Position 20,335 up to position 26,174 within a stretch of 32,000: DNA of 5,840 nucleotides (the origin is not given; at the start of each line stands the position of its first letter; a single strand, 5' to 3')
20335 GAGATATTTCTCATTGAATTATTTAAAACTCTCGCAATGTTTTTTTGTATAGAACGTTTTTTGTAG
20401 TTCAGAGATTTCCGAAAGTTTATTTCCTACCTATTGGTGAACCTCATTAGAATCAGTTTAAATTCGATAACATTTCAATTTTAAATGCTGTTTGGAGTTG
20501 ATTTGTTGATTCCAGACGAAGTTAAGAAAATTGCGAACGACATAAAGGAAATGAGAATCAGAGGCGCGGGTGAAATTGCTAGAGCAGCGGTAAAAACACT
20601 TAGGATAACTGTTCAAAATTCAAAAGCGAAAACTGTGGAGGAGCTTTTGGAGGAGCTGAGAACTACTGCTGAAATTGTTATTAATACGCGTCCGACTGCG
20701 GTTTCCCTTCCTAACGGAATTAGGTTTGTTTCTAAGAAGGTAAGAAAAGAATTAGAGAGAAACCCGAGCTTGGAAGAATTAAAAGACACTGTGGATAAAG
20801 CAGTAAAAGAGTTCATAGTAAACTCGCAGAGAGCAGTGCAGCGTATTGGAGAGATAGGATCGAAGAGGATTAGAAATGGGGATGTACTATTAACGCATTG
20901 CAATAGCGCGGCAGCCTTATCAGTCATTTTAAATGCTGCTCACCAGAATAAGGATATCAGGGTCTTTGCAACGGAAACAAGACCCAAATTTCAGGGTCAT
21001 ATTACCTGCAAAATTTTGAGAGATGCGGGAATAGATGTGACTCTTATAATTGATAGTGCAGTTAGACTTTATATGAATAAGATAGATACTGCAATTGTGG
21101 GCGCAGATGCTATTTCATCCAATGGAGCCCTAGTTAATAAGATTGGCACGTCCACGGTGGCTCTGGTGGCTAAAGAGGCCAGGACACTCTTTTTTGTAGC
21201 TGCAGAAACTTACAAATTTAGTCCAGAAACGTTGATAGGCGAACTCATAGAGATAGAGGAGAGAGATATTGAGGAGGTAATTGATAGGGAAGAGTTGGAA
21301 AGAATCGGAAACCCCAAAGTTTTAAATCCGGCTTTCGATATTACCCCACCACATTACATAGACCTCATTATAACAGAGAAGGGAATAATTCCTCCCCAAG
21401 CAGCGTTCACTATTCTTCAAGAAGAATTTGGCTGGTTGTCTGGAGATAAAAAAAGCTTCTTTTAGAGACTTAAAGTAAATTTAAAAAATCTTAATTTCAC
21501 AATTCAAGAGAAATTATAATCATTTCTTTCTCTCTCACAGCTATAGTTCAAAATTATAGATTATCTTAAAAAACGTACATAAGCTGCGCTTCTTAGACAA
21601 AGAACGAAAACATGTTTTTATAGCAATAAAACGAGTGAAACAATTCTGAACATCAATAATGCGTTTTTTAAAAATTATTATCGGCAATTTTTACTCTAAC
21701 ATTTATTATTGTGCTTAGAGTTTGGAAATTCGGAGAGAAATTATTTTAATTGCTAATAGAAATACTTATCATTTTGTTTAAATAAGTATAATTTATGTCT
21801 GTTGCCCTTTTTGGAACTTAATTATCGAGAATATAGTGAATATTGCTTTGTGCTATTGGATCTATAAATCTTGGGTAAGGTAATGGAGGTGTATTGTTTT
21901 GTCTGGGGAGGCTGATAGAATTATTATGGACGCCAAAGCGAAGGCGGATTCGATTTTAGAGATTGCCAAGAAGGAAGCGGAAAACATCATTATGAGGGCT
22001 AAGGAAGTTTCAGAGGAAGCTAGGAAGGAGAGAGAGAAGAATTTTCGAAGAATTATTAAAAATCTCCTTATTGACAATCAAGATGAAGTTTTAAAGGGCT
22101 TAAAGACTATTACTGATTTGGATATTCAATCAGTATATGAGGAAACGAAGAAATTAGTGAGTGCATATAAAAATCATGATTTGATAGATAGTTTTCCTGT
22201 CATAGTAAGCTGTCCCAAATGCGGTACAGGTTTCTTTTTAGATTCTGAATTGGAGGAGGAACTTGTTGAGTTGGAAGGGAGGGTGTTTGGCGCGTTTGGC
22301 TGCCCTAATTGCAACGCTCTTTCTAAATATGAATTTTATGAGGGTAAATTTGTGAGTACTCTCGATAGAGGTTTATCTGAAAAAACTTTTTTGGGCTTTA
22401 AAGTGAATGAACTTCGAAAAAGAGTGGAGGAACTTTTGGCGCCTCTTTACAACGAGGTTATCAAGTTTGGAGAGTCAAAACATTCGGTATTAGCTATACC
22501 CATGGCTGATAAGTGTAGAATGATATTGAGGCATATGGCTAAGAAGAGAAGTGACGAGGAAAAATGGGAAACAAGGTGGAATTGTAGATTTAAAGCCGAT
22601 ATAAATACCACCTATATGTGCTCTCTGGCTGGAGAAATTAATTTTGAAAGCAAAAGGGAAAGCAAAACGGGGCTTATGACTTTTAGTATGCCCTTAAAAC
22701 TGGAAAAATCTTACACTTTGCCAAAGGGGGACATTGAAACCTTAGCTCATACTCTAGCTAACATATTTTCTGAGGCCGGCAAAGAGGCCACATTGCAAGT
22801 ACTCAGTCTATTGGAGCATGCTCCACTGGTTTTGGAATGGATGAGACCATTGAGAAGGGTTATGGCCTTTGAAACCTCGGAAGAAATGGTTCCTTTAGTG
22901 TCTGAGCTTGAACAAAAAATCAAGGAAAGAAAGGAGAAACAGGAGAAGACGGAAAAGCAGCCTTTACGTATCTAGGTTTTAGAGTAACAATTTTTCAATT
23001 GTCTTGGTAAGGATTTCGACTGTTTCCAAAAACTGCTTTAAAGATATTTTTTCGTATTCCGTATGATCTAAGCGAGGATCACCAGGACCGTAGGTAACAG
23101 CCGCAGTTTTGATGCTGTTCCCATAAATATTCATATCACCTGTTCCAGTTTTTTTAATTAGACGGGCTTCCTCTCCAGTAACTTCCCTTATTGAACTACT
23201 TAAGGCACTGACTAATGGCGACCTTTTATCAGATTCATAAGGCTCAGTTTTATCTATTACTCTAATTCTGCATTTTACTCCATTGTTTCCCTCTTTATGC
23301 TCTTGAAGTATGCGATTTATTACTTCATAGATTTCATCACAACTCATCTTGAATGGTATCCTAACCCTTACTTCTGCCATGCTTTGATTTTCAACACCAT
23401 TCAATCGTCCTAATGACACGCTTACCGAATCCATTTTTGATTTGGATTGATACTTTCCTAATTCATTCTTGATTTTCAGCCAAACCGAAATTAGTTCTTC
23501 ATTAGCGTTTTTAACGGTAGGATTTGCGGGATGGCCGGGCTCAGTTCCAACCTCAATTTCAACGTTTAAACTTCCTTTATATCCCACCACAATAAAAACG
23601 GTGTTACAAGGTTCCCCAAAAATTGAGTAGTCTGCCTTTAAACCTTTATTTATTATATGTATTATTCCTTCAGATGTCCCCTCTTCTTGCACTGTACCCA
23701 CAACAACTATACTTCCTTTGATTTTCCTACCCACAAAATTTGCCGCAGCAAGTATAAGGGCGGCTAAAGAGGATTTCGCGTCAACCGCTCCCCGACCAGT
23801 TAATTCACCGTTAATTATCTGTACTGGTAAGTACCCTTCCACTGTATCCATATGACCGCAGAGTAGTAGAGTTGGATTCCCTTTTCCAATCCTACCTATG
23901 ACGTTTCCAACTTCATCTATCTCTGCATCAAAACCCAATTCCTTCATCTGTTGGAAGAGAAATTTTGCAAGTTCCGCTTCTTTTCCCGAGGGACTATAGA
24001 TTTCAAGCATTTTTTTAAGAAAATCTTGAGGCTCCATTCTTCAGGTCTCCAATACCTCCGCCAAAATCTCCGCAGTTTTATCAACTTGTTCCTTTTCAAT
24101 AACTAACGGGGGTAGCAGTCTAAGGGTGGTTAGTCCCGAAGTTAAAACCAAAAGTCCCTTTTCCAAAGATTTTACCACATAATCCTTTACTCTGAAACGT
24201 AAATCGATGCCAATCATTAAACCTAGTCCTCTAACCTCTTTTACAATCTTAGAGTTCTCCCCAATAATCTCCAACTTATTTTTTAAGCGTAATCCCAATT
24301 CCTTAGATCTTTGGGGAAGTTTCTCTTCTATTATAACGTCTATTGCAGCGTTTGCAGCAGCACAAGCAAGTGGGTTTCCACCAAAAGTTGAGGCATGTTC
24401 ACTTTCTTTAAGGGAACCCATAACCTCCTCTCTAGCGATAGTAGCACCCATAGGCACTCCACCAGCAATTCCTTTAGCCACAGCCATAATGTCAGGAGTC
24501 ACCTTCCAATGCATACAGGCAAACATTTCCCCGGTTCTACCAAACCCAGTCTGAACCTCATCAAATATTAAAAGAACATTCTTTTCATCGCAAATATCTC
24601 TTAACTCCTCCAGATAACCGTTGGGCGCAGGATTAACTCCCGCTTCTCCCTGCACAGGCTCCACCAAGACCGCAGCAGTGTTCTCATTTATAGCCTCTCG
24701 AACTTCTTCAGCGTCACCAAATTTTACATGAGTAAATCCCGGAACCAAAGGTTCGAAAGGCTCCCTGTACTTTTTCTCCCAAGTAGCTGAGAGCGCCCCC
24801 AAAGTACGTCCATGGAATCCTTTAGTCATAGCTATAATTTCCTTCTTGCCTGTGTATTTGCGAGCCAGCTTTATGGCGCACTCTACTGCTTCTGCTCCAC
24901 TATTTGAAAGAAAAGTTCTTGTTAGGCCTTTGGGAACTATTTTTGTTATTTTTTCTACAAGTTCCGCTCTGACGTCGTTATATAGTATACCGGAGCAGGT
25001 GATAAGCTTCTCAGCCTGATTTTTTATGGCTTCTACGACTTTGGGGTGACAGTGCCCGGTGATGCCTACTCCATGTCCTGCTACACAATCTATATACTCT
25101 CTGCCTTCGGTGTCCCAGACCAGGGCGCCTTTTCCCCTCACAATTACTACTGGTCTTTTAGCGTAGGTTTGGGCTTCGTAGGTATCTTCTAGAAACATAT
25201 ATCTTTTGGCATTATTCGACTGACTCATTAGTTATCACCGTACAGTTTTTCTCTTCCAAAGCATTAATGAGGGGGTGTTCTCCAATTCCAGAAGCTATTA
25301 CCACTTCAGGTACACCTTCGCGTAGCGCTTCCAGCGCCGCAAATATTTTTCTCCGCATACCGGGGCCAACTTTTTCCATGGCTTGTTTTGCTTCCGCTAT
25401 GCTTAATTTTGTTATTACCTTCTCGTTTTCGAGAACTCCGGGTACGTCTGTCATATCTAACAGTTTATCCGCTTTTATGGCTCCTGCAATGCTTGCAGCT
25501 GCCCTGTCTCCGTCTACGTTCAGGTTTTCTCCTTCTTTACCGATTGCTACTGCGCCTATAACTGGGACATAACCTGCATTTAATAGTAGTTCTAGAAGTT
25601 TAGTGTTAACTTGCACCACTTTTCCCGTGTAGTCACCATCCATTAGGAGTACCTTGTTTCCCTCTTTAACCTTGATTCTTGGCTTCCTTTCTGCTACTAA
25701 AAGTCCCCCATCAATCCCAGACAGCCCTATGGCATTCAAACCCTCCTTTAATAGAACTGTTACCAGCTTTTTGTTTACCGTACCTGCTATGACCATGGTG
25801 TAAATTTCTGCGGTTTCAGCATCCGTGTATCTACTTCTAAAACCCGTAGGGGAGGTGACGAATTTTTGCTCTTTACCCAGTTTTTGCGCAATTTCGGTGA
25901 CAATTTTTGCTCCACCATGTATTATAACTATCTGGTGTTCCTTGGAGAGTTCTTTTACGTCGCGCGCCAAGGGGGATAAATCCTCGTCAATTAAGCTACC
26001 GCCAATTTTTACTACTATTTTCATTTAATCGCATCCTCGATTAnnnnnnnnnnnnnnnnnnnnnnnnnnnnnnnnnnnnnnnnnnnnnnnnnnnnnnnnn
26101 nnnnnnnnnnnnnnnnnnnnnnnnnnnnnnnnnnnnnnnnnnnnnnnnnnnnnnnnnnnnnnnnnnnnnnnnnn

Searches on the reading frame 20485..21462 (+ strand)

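Call 4: search_protein_families(library=ncbifam, proteins=[window:20485-21462:+])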
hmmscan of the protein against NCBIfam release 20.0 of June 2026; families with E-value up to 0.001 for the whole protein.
window:20485-21462:+ (326 aa): 8 families
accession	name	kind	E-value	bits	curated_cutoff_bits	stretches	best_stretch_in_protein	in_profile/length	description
TIGR00511.1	ribulose_e2b2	equivalog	2.2e-127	424.5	314.1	1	12-317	1-301/301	ribose 1,5-bisphosphate isomerase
TIGR00524.1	eIF-2B_rel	subfamily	2.2e-89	299.6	185.85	1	12-304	3-303/303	S-methyl-5-thioribose-1-phosphate isomerase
NF004326.0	PRK05720.1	subfamily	3e-66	223.6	271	1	11-307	38-345/358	s-methyl-5-thioribose-1-phosphate isomerase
TIGR00512.1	salvage_mtnA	equivalog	1.4e-60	205.1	279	1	12-302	29-333/335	S-methyl-5-thioribose-1-phosphate isomerase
NF004700.0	PRK06036.1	equivalog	1.8e-55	188.4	528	1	11-306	31-332/339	S-methyl-5-thioribose-1-phosphate isomerase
NF004436.0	PRK05772.1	equivalog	7.6e-49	166.9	521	1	12-304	45-351/363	S-methyl-5-thioribose-1-phosphate isomerase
NF006210.0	PRK08335.1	equivalog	1.6e-47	162.1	339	1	8-305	1-273/275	translation initiation factor IF-2B subunit alpha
NF004994.0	PRK06372.1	equivalog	1.2e-20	74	249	1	156-305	108-249/253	translation initiation factor IF-2B subunit delta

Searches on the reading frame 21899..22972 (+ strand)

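Call 4: search_protein_families(library=ncbifam, proteins=[window:21899-22972:+])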
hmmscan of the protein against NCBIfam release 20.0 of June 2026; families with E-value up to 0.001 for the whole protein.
window:21899-22972:+ (358 aa): 2 families
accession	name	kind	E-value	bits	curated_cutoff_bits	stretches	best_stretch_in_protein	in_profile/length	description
NF002424.0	PRK01558.1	equivalog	9.8e-07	28.5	241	1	5-82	24-101/203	V-type ATP synthase subunit E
NF002170.0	PRK01005.1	equivalog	0.00013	21.7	280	1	3-52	27-76/208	V-type ATP synthase subunit E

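Call 64: search_protein_families(library=pfam, proteins=[window:21899-22972:+], max_evalue=0.01)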
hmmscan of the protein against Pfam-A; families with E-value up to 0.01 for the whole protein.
window:21899-22972:+ (358 aa): 0 families

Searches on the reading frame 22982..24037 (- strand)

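Call 4: search_protein_families(library=ncbifam, proteins=[window:22982-24037:-])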
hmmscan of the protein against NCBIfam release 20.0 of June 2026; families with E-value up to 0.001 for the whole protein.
window:22982-24037:- (352 aa): 48 families (the best 25 are shown)
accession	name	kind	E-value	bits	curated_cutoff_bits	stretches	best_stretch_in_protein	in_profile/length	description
NF003367.0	PRK04443.1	equivalog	2.4e-92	310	363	1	2-350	8-345/349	[LysW]-lysine hydrolase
TIGR01902.1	dapE-lys-deAc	subfamily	2e-85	287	163.1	1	6-351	2-338/340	N-acetyl-ornithine/N-acetyl-lysine deacetylase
NF001747.0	PRK00466.1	equivalog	6.5e-65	219.2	288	1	5-351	14-343/346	N-acetyl-lysine deacetylase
TIGR01910.1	DapE-ArgE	subfamily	2.5e-43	148.7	217.6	1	5-342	2-373/373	ArgE/DapE family deacylase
NF006365.0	PRK08588.1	subfamily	3.8e-34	118.6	289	1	5-351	11-381/383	succinyl-diaminopimelate desuccinylase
NF009557.0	PRK13009.1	equivalog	1.7e-31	109.8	284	1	4-351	6-375/377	succinyl-diaminopimelate desuccinylase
NF009555.0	PRK13004.1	equivalog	7e-30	104.2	321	1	5-178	19-206/399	YgeY family selenium metabolism-linked hydrolase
NF006399.0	PRK08651.1-2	equivalog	3.2e-28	98.9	381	1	8-348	11-402/405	succinyl-diaminopimelate desuccinylase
TIGR01900.1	dapE-gram_pos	equivalog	1.4e-26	93.2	304.2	1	3-345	5-348/351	succinyl-diaminopimelate desuccinylase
TIGR01246.1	dapE_proteo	equivalog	2.3e-26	92.7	361.8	1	5-350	3-370/370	succinyl-diaminopimelate desuccinylase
NF006400.0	PRK08651.1-3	equivalog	2.9e-26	92.2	374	1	46-350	75-406/410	succinyl-diaminopimelate desuccinylase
NF003474.0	PRK05111.1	equivalog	1.2e-23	83.6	460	1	22-350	34-380/383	acetylornithine deacetylase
TIGR03526.1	selenium_YgeY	hypoth_equivalog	4.5e-23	81.7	321.5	1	4-174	16-199/395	YgeY family selenium metabolism-linked hydrolase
NF006404.0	PRK08652.1-2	equivalog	2.4e-21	76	348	1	5-348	5-326/332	acetylornithine deacetylase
NF006402.0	PRK08651.1-5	equivalog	4.3e-21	75.3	369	1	3-351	5-368/369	succinyl-diaminopimelate desuccinylase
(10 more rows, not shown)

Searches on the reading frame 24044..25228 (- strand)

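Call 4: search_protein_families(library=ncbifam, proteins=[window:24044-25228:-])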
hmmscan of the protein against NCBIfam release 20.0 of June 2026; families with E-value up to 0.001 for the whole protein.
window:24044-25228:- (395 aa): 70 families (the best 25 are shown)
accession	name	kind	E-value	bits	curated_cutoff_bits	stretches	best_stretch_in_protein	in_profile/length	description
TIGR00707.1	argD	subfamily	1.3e-145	485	410.05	1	19-394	3-381/381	acetylornithine/succinylornithine family transaminase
NF042418.1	LysJ_Th_th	equivalog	4.7e-128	427.4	700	1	10-393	3-385/386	[LysW]-aminoadipate semialdehyde transaminase LysJ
NF002874.0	PRK03244.1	equivalog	2.3e-127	425.1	457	1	19-394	19-393/399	acetylornithine transaminase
NF002325.0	PRK01278.1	subfamily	2.1e-122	408.6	372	1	20-394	8-387/395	acetylornithine transaminase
NF005993.0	PRK08117.1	subfamily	2e-118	395.7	574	2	181-394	205-428/433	aspartate aminotransferase family protein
NF045491.1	LysJ_Sulfobales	equivalog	6.7e-118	393.9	700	1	20-389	5-373/386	[LysW]-aminoadipate semialdehyde/glutamate semialdehyde transaminase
NF004426.0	PRK05769.1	equivalog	1.8e-116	389.5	552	2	182-394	220-438/441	acetyl ornithine aminotransferase family protein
NF002797.0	PRK02936.1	equivalog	1.1e-115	386.4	496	1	20-394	6-378/385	acetylornithine transaminase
NF003468.0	PRK05093.1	subfamily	5.5e-111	371.1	522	1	15-393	13-399/405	acetylornithine/succinyldiaminopimelate transaminase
NF003145.0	PRK04073.1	equivalog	3.9e-110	368.1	656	1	10-393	7-395/396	ornithine--oxo-acid transaminase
NF003087.0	PRK04013.1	equivalog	3.2e-109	365.4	528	1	22-392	4-357/364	acetylornithine/acetyl-lysine aminotransferase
NF008570.0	PRK11522.1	equivalog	3e-108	362.4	612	1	32-394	75-455/464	putrescine aminotransferase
TIGR01885.1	Orn_aminotrans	equivalog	1.2e-106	356.9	378.4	1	9-393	3-401/402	ornithine--oxo-acid transaminase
TIGR03246.1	arg_catab_astC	subfamily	1.9e-105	353.1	609.95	1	16-389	8-389/397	acetylornithine/succinylornithine family transaminase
NF003273.0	PRK04260.1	equivalog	8e-104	347.2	616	1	19-393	5-375/376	acetylornithine transaminase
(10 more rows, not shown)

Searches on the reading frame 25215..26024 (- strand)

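Call 4: search_protein_families(library=ncbifam, proteins=[window:25215-26024:-])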
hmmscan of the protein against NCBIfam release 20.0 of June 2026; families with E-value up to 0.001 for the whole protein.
window:25215-26024:- (270 aa): 20 families
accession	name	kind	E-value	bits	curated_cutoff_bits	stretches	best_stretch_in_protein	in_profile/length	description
NF010662.0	PRK14058.1-4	equivalog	3.1e-78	262.6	194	1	3-266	2-263/264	[LysW]-aminoadipate/[LysW]-glutamate kinase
NF010659.0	PRK14058.1-1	equivalog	1e-74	251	223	1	3-260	2-263/267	[LysW]-aminoadipate kinase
TIGR00761.1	argB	equivalog_domain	3.2e-62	210.1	151.3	1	3-243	2-231/231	acetylglutamate kinase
NF010661.0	PRK14058.1-3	equivalog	5.5e-59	199.5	251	1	1-266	1-272/283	acetylglutamate/acetylaminoadipate kinase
NF010660.0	PRK14058.1-2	equivalog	2.6e-39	135.5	241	1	4-245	3-241/249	[LysW]-aminoadipate/[LysW]-glutamate kinase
TIGR01890.1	N-Ac-Glu-synth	equivalog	3.1e-19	69.3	202.85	1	3-260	20-271/429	amino-acid N-acetyltransferase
NF003641.0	PRK05279.1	equivalog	4.5e-17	62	344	1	3-256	28-279/441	amino-acid N-acetyltransferase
NF040647.1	IPPK_Arch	equivalog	7.2e-13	48.4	120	1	4-259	2-252/259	isopentenyl phosphate kinase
NF003387.0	PRK04531.1-2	equivalog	2.6e-09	36.1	426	1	4-227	40-248/441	acetylglutamate kinase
NF003386.0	PRK04531.1-1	equivalog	4e-09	35.9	417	1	4-210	45-233/442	acetylglutamate kinase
TIGR01027.1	proB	equivalog_domain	1.1e-06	28.1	186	1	140-260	112-246/363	glutamate 5-kinase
NF009008.0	PRK12354.1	subfamily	1.3e-06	27.8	361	1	150-245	183-282/308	carbamate kinase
TIGR00746.1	arcC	equivalog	2.3e-05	23.6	358.25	1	149-265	188-308/309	carbamate kinase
NF006234.1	PRK08373.1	subfamily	4e-05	23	237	1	2-198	2-214/338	aspartate kinase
TIGR02076.1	pyrH_arch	equivalog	6.2e-05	22.7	158.05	0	3-50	1-57/222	UMP kinase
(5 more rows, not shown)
